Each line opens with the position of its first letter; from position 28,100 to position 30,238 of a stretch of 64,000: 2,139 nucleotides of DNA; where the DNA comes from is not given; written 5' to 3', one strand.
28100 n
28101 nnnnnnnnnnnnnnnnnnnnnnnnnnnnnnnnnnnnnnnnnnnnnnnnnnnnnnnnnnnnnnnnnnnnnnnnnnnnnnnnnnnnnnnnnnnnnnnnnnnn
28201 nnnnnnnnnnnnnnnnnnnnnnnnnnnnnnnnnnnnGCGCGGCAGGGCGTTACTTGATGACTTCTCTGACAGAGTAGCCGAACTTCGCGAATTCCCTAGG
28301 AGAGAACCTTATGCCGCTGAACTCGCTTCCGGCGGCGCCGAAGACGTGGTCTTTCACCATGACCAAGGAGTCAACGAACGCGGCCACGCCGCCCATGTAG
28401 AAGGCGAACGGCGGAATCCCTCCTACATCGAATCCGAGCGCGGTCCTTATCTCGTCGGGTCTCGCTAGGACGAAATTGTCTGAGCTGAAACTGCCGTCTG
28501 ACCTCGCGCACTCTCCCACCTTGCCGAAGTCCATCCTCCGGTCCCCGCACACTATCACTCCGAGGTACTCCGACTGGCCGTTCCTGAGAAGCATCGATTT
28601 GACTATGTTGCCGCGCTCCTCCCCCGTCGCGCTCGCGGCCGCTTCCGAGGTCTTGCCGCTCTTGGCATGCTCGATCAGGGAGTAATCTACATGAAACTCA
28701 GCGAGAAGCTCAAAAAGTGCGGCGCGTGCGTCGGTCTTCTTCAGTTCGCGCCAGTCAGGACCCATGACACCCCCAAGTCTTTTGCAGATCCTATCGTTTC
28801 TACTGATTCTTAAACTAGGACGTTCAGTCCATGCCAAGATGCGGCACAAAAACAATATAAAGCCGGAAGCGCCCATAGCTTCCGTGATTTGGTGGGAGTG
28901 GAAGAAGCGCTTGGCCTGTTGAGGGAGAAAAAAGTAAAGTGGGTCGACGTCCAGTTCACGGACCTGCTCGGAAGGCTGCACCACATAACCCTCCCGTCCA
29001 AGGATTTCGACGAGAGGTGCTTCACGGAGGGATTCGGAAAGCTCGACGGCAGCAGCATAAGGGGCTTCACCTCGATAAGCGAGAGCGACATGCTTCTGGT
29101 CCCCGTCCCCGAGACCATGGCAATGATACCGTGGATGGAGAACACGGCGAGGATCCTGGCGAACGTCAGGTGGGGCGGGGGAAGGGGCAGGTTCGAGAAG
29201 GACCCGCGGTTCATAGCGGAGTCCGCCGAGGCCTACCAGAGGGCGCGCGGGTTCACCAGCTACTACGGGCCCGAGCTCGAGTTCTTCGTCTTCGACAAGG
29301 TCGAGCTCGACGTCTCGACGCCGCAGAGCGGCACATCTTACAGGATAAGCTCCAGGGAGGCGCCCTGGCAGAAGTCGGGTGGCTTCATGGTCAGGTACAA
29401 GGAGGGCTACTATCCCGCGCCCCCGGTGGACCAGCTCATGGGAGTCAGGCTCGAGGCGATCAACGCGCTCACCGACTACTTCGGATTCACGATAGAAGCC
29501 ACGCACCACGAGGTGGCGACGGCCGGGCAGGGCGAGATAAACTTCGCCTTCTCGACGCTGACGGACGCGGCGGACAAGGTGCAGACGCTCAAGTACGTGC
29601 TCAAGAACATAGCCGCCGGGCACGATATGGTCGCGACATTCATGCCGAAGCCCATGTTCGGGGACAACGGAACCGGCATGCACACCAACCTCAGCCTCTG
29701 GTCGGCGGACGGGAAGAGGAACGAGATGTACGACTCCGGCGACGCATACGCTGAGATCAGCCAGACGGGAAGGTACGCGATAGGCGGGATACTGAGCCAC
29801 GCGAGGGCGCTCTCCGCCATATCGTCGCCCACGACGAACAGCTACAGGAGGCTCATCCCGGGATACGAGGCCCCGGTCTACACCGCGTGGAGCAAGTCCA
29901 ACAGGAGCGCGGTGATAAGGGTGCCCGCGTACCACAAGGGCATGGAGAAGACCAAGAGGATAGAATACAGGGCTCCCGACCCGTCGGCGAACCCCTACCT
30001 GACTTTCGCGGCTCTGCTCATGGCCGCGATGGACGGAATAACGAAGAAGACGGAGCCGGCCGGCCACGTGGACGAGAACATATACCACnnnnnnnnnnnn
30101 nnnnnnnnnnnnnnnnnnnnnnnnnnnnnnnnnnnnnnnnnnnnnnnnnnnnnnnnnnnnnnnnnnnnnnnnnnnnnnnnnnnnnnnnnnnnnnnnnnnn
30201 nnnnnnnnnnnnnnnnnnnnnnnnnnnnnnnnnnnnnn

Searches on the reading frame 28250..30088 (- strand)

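Call 73: search_protein_families(library=pfam, proteins=[window:28250-30088:-], max_evalue=0.001)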
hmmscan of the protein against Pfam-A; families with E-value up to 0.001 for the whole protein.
window:28250-30088:- (612 aa): 1 family
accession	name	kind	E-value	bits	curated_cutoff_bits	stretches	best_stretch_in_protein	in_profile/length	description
PF04073.20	tRNA_edit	-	8.2e-16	58.7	25.5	1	477-603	3-123/123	Aminoacyl-tRNA editing domain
